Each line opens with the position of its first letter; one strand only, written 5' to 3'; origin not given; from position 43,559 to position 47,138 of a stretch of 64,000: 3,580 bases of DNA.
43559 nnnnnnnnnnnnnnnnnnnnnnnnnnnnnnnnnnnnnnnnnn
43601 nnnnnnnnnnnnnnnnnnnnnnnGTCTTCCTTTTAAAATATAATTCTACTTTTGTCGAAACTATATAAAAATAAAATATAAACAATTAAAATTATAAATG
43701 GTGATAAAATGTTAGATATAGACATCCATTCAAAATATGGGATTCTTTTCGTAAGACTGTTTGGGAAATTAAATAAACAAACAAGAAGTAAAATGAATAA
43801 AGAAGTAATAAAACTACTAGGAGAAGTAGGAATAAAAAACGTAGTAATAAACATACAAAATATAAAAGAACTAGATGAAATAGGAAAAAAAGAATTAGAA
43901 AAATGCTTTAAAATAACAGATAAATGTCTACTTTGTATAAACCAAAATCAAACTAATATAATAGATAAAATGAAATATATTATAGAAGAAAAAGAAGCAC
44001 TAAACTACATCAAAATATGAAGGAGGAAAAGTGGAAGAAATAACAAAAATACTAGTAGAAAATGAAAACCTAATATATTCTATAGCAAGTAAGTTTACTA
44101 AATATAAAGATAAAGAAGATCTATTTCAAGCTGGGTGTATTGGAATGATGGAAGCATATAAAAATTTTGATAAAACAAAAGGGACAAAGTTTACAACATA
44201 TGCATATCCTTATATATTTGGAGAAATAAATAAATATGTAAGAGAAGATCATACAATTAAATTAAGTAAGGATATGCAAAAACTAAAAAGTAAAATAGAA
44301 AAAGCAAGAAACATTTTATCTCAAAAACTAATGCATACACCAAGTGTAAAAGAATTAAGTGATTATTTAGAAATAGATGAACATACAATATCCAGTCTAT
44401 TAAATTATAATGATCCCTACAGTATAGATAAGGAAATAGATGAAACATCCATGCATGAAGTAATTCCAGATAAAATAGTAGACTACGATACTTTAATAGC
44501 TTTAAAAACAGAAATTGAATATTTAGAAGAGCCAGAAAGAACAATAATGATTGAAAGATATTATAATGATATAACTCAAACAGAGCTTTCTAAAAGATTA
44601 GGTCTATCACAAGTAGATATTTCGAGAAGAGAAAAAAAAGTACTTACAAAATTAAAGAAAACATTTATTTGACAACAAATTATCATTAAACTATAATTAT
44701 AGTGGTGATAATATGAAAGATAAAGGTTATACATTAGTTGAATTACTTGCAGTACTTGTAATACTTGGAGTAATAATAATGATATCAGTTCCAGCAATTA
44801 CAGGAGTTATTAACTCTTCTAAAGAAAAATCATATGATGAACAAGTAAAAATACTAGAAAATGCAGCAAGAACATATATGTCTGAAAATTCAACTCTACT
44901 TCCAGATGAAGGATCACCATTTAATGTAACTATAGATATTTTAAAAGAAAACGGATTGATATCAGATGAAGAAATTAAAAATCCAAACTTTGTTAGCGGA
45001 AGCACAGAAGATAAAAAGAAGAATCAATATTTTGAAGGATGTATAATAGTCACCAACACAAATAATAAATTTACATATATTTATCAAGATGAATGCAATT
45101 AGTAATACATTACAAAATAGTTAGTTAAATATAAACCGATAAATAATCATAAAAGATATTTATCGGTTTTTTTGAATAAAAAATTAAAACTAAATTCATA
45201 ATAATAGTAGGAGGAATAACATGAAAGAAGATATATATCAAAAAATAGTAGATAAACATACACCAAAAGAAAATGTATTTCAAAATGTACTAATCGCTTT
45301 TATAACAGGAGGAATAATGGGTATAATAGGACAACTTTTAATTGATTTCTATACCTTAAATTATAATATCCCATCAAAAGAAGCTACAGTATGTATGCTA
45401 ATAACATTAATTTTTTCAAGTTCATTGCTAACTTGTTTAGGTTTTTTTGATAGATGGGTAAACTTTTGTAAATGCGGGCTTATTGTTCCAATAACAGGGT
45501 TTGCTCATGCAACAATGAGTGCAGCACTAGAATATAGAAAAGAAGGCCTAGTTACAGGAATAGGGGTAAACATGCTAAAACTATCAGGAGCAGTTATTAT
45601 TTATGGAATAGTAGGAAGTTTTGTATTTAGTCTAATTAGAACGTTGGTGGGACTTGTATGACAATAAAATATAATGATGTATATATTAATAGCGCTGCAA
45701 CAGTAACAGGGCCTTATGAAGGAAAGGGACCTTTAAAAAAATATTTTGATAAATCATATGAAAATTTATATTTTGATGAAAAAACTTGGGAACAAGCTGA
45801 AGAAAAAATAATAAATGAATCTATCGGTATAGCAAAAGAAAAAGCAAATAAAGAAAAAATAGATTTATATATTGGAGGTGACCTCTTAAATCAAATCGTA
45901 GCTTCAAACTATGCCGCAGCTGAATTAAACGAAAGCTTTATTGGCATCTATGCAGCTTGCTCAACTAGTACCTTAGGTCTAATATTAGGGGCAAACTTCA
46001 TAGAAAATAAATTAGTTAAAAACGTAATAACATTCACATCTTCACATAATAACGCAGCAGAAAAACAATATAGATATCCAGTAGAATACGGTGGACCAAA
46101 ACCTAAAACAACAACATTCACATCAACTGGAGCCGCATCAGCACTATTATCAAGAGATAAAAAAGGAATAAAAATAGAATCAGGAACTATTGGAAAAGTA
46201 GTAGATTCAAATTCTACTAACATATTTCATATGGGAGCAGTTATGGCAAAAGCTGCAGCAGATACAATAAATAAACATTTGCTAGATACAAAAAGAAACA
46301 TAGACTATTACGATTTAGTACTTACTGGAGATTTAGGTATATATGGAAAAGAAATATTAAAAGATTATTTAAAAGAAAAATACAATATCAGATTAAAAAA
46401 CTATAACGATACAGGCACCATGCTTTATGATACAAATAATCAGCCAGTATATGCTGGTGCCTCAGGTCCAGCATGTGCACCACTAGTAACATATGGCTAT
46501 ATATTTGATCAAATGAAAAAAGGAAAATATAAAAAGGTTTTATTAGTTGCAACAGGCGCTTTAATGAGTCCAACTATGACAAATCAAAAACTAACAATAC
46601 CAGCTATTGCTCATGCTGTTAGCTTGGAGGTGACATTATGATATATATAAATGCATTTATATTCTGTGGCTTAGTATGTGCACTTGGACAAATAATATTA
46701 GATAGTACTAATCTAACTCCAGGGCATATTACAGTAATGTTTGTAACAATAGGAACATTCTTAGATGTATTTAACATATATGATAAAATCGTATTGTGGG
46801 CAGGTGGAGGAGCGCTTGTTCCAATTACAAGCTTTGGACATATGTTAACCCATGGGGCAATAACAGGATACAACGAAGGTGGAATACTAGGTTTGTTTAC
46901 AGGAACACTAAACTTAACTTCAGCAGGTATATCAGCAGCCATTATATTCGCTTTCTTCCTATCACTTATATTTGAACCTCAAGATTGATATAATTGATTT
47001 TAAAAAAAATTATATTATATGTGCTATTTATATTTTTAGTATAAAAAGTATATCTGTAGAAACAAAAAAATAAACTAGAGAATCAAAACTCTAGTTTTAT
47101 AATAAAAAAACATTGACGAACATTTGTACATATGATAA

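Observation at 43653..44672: spoIIA-type locus without spoIIAB, and a STAS protein with Glu in place of the phospho-serine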

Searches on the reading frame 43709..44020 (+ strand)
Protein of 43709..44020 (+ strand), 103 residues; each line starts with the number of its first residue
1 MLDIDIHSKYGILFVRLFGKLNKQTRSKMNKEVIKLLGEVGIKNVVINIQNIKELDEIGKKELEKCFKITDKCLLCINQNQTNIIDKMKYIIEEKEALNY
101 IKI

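Call 3: search_protein_families(library=pfam, proteins=[window:43709-44020:+], max_evalue=0.1)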
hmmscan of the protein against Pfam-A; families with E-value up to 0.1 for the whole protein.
window:43709-44020:+ (103 aa): 1 family
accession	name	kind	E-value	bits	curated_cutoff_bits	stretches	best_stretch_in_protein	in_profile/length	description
PF01740.26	STAS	-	0.00088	19.5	22.6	1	4-71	2-69/106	STAS domain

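Call 4: search_protein_families(library=ncbifam, proteins=[window:43709-44020:+], max_evalue=0.1)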
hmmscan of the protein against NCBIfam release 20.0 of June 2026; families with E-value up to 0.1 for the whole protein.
window:43709-44020:+ (103 aa): 4 families
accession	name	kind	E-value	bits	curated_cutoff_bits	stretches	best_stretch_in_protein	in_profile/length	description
TIGR02886.1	spore_II_AA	equivalog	0.00022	21.2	114.75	1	5-57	2-54/106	anti-sigma F factor antagonist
TIGR00377.1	ant_ant_sig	superfamily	0.00031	20.6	53.45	1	2-53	3-54/108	anti-sigma factor antagonist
TIGR02026.1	BchE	equivalog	0.028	13.3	481.35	1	20-69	315-361/497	magnesium-protoporphyrin IX monomethyl ester anaerobic oxidative cyclase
NF008621.0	PRK11607.1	equivalog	0.062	12.1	613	1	17-48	176-207/377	putrescine ABC transporter ATP-binding subunit PotG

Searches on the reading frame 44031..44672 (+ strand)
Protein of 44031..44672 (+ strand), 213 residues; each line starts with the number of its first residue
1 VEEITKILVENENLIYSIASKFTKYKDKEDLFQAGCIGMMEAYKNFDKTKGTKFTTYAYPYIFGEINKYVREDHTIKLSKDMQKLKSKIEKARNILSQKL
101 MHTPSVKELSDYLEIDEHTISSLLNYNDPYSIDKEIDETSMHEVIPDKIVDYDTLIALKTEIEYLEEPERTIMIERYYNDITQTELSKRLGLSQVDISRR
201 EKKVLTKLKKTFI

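Call 3: search_protein_families(library=pfam, proteins=[window:44031-44672:+], max_evalue=0.1)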
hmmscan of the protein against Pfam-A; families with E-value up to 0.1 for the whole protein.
window:44031-44672:+ (213 aa): 13 families
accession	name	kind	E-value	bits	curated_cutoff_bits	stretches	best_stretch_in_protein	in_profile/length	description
PF04542.20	Sigma70_r2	-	7e-14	51.8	24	1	10-72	4-67/71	Sigma-70 region 2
PF04545.22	Sigma70_r4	-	3.1e-11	43.1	24.1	1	165-210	5-50/50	Sigma-70, region 4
PF04539.22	Sigma70_r3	-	5.3e-06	26.9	25.3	1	87-149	4-71/78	Sigma-70 region 3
PF08281.18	Sigma70_r4_2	-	0.00022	21.2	25.7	1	157-194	3-40/54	Sigma-70, region 4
PF12802.13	MarR_2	-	0.00044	20.8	27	0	179-199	17-39/61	MarR family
PF01381.28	HTH_3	-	0.0034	17.8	23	1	180-202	9-31/55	Helix-turn-helix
PF13443.12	HTH_26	-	0.0082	16.8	22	0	180-199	10-29/63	Cro/C1-type HTH DNA-binding domain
PF07453.19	NUMOD1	-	0.014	16.1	22.8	0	104-122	17-35/37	NUMOD1 domain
PF18024.7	HTH_50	-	0.016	15.3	27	1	163-203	6-46/50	Helix-turn-helix domain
PF15908.10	HMMR_C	-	0.02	15.6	28.6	1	57-105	72-120/157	Hyaluronan mediated motility receptor C-terminal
PF13022.12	HTH_Tnp_1_2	-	0.04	14.5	27.9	0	80-121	3-44/122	Helix-turn-helix of insertion element transposase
PF08279.18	HTH_11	-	0.065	13.6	25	0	179-194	14-29/55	HTH domain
PF13412.12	HTH_24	-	0.087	12.9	21.9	0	180-194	17-31/48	Winged helix-turn-helix DNA-binding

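Call 4: search_protein_families(library=ncbifam, proteins=[window:44031-44672:+], max_evalue=0.1)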
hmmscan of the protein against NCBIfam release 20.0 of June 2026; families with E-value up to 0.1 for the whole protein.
window:44031-44672:+ (213 aa): 65 families (the best 25 are shown)
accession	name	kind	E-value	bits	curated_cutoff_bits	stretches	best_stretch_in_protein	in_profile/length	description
TIGR02980.1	SigBFG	subfamily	1.3e-50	172.2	234.35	1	5-211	6-225/227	SigB/SigF/SigG family RNA polymerase sigma factor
TIGR02885.1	spore_sigF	equivalog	7.9e-48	163.3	321.45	1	5-211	14-230/231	RNA polymerase sporulation sigma factor SigF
NF004052.0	PRK05572.1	subfamily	5.5e-47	160.4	311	1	5-211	35-249/252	SigF/SigG family RNA polymerase sporulation sigma factor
NF006071.0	PRK08215.1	equivalog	1.1e-38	133.4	372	1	6-211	41-256/258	RNA polymerase sporulation sigma factor SigG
TIGR02850.1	spore_sigG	equivalog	9.2e-35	120.3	457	1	6-211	38-253/254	RNA polymerase sporulation sigma factor SigG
NF005514.0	PRK07122.1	subfamily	2.3e-31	108.9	372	1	14-210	52-261/264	RNA polymerase sigma factor SigF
NF005644.0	PRK07408.1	subfamily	3.1e-30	105.7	261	1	11-211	36-252/258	RNA polymerase sigma factor SigF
TIGR02941.1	Sigma_B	equivalog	6.7e-29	101.1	315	1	5-211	32-252/255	RNA polymerase sigma factor SigB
TIGR02479.1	FliA_WhiG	subfamily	2.3e-26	92.9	189.6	1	16-211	14-222/224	FliA/WhiG family RNA polymerase sigma factor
TIGR02937.1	sigma70-ECF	superfamily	1e-24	87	42.9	1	4-210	3-163/165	sigma-70 family RNA polymerase sigma factor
TIGR02997.1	Sig70-cyanoRpoD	subfamily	6.6e-23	81.4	384.5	1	6-209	78-298/298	RNA polymerase sigma factor, RpoD/SigA family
NF005642.0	PRK07405.1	subfamily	3.5e-19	69.2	524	1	6-210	86-307/318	RNA polymerase sigma factor SigD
NF005413.0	PRK06986.1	subfamily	1.4e-18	67.7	201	1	19-211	34-235/241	RNA polymerase sigma factor FliA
TIGR02393.1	RpoD_Cterm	equivalog_domain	2.6e-18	66.5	354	1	6-210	4-226/238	RNA polymerase sigma factor RpoD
NF005809.0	PRK07670.1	equivalog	1.1e-17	64.4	326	1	18-212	43-250/255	FliA/WhiG family RNA polymerase sigma factor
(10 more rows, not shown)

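Call 25: find_related_loci(query=window:44031-44669:+, collection=genome_contigs, flank=3000)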
Query window:44031-44669:+ (213 aa) in genome_contigs; peptide patterns used: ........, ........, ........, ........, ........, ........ (x = any residue, [..] = any of these).
77 stretches matched a pattern; 3 encode a relative of the query (tblastn E <= 1e-3); 3 distinct loci.
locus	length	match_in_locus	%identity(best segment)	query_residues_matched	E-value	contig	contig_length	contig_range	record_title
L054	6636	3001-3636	55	1-212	1e-74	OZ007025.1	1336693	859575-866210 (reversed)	MAG: uncultured Bacilli bacterium isolate metabat2_pooled_hifiasm.89 MAG genome assembly, chromosome: 1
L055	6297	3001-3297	35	14-109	3e-10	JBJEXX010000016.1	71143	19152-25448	MAG: Bacilli bacterium isolate PUUB25_bin.020 NODE_114_length_71143_cov_11.150954, whole genome shotgun sequence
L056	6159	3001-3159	34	7-58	2e-5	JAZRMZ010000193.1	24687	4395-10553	MAG: Clostridia bacterium isolate T1900045417_YK20190107.MAGScoT_cleanbin_000003 SGB_7029_k141_863410, whole genome shot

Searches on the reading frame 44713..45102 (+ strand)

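Call 3: search_protein_families(library=pfam, proteins=[window:44713-45102:+], max_evalue=0.1)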
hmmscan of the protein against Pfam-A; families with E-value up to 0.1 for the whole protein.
window:44713-45102:+ (129 aa): 3 families
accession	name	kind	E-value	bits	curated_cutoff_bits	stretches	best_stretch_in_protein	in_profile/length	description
PF07963.17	N_methyl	-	7.1e-07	29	21.2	1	2-25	3-26/27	Prokaryotic N-terminal methylation motif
PF03935.22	SKN1_KRE6_Sbg1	-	0.043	12.7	30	1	3-72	37-106/501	Beta-glucan synthesis-associated protein SKN1/KRE6/Sbg1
PF23993.1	DUF7311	-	0.058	14.4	27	1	12-62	6-55/150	Domain of unknown function (DUF7311)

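Call 4: search_protein_families(library=ncbifam, proteins=[window:44713-45102:+], max_evalue=0.1)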
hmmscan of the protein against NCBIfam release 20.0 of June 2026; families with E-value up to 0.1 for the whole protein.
window:44713-45102:+ (129 aa): 13 families
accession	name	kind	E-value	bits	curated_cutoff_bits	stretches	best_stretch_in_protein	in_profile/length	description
TIGR01710.1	typeII_sec_gspG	equivalog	3.6e-10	40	88.85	1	4-62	1-59/134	type II secretion system major pseudopilin GspG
NF040999.1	pilin_ComGC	equivalog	2e-09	37.5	75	1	4-60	2-58/84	competence type IV pilus major pilin ComGC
NF041013.1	T4P_ComGE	equivalog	4.1e-07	30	49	1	4-60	4-61/83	competence type IV pilus minor pilin ComGE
TIGR02532.1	IV_pilin_GFxxxE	domain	9.4e-07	28.4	16.3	1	4-24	2-22/24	prepilin-type N-terminal cleavage/methylation domain-containing protein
NF041775.1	typeIV_PilA_Myxo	equivalog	2.2e-05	24.5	400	1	2-59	9-66/214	type IV pilin protein PilA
TIGR02596.1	TIGR02596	subfamily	0.00026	21.1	70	1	6-56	1-52/196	Verru_Chthon cassette protein D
NF007862.0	PRK10574.1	equivalog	0.0028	17.8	138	1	2-33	3-34/145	prepilin peptidase-dependent pilin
NF041002.1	pilin_ComGF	equivalog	0.0032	17.7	80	1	4-43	2-40/139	competence type IV pilus minor pilin ComGF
NF040982.1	ComGD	equivalog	0.0046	17.4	70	1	4-45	2-43/139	competence type IV pilus minor pilin ComGD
TIGR01708.2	typeII_sec_gspH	equivalog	0.014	15.4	80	1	4-24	2-22/169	type II secretion system minor pseudopilin GspH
NF052314.1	T9SS_HK_PorY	subfamily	0.022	13.8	350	1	12-117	8-113/418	PorY family sensor histidine kinase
NF007800.0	PRK10506.1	equivalog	0.061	13.1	158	1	2-23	7-28/163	prepilin peptidase-dependent protein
TIGR02599.1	TIGR02599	subfamily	0.089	12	256.5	0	5-34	1-30/361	Verru_Chthon cassette protein C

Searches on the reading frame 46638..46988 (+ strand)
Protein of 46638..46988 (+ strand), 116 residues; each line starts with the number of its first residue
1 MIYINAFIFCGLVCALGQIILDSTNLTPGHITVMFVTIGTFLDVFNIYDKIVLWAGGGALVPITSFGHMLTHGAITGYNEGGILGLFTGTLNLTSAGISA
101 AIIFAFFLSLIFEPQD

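Call 3: search_protein_families(library=pfam, proteins=[window:46638-46988:+], max_evalue=0.1)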
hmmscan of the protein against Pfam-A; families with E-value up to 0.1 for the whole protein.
window:46638-46988:+ (116 aa): 1 family
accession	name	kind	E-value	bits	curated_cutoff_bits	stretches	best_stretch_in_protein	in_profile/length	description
PF03862.18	SpoVAC_SpoVAEB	-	1.7e-30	106.1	25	1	3-111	2-117/117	SpoVAC/SpoVAEB sporulation membrane protein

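Call 4: search_protein_families(library=ncbifam, proteins=[window:46638-46988:+], max_evalue=0.1)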
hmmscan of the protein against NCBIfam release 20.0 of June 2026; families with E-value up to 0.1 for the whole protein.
window:46638-46988:+ (116 aa): 3 families
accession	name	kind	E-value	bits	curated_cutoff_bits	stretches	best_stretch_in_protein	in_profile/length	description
TIGR02839.1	spore_V_AE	equivalog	1.1e-38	132.1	131.1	1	3-115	1-113/114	stage V sporulation protein AE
TIGR02838.1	spore_V_AC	equivalog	6.3e-11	42.2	164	1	4-111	21-136/141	stage V sporulation protein AC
TIGR03049.1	PS_I_psaK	equivalog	0.02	15.2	67.95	1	56-84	53-81/81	photosystem I reaction center subunit PsaK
